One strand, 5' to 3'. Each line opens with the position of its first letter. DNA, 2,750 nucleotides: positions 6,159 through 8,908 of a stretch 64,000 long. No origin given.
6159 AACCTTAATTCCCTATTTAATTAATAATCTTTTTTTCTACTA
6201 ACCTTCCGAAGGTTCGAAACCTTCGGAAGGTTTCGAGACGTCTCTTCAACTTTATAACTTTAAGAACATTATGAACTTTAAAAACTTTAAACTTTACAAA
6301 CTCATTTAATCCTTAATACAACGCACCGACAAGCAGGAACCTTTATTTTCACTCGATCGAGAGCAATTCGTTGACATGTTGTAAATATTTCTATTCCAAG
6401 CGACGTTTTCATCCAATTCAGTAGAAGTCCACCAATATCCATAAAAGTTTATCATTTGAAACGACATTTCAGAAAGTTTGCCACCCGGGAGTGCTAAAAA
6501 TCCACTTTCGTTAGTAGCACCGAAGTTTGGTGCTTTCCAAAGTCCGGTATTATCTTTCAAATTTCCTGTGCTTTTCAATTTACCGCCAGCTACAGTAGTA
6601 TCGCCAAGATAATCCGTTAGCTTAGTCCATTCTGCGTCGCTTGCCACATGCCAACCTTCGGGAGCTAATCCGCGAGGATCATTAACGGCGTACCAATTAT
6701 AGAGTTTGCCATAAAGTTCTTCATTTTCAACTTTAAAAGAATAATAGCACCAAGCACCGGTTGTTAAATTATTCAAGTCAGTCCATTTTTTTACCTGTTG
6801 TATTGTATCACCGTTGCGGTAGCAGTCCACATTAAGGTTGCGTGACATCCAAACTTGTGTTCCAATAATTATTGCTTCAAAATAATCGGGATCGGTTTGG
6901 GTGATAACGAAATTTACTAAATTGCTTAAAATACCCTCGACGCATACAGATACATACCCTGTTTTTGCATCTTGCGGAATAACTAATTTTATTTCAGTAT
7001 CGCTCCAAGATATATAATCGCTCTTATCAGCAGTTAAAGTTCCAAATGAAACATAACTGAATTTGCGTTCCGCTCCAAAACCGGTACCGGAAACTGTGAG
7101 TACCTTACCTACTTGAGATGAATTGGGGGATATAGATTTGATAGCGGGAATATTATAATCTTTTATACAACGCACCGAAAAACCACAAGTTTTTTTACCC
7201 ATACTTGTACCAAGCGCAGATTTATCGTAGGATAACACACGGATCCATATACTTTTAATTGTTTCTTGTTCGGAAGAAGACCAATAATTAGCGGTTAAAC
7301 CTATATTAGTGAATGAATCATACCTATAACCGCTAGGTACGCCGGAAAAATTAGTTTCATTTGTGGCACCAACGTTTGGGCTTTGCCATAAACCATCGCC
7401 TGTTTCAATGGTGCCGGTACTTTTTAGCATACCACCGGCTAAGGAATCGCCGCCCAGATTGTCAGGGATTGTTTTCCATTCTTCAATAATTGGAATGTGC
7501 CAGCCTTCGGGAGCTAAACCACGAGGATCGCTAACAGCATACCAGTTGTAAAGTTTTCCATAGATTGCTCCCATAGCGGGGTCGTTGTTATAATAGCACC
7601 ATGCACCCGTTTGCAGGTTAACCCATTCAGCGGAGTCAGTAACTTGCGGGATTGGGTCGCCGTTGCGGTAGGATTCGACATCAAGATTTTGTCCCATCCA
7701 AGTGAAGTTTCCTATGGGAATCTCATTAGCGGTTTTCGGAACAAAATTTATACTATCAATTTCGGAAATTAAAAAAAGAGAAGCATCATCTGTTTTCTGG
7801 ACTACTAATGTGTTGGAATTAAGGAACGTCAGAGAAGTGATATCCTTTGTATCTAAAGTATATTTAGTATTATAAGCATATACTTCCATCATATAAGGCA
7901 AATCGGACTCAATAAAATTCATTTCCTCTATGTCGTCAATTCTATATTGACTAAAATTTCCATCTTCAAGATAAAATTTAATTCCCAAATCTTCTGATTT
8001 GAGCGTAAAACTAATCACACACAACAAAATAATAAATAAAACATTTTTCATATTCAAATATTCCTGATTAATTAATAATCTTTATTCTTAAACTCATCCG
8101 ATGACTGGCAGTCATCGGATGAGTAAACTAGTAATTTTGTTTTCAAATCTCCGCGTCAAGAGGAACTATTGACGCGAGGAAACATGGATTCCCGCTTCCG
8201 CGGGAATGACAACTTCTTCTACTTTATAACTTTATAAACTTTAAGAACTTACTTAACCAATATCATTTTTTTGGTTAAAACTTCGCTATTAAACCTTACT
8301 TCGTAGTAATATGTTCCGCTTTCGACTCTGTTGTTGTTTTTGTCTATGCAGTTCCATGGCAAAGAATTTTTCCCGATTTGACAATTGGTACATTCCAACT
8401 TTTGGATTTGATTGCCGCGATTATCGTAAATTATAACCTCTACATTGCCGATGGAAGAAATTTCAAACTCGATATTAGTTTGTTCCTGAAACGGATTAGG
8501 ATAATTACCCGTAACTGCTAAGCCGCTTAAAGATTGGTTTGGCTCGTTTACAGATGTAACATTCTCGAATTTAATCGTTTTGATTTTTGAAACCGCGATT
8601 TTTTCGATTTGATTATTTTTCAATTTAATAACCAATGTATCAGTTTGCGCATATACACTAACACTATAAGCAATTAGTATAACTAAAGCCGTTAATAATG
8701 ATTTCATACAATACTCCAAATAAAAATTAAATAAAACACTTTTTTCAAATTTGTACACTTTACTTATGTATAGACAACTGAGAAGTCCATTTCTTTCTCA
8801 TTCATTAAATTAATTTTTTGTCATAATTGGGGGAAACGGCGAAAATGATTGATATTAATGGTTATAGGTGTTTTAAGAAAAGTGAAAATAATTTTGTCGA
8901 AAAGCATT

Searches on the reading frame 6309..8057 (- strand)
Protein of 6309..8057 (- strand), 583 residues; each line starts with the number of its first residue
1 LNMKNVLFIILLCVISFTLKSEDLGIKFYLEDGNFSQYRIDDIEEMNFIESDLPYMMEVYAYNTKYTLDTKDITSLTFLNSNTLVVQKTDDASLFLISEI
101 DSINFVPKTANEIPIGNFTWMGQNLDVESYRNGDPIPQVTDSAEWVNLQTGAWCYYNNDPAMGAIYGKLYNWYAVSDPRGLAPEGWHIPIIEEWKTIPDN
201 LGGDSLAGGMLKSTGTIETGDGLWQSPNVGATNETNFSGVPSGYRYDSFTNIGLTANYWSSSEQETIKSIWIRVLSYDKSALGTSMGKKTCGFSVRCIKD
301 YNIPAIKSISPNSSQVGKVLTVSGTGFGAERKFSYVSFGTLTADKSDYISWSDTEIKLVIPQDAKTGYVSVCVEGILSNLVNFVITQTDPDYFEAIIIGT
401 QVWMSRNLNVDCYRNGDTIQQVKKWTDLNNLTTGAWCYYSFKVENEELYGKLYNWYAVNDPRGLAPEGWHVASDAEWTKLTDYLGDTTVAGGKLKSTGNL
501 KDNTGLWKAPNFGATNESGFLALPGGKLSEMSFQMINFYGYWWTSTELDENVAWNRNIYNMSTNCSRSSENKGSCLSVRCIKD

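Call 59: search_protein_families(library=pfam, proteins=[window:6309-8057:-], max_evalue=0.001)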
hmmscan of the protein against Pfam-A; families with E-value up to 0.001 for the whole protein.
window:6309-8057:- (583 aa): 2 families
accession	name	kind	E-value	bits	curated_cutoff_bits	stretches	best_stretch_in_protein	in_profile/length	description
PF09603.15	Fib_succ_major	-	6e-87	291.2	33.9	2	398-582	3-187/187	Fibrobacter succinogenes major domain (Fib_succ_major)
PF01833.30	TIG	-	8.2e-09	35.8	20.9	1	304-383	1-82/84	IPT/TIG domain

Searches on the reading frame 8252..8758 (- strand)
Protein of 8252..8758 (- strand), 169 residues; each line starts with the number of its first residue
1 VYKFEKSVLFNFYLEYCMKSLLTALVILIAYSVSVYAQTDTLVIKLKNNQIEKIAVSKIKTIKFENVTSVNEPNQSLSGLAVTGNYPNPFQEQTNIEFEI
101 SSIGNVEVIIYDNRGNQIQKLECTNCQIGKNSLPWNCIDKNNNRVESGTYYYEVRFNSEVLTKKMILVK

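Call 59: search_protein_families(library=pfam, proteins=[window:8252-8758:-], max_evalue=0.001)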
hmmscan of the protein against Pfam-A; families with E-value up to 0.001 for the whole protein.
window:8252-8758:- (169 aa): 3 families
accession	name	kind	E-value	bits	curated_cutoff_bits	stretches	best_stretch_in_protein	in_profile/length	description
PF13860.13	FlgD_ig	-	1e-08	35.4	27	1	91-155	7-74/79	FlgD Ig-like domain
PF18962.6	Por_Secre_tail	-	1.3e-06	29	27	1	86-166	2-74/75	Secretion system C-terminal sorting domain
PF13585.12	CHU_C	-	3.6e-05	24.2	27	1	91-162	11-79/86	CHU_C Type IX secretion signal domain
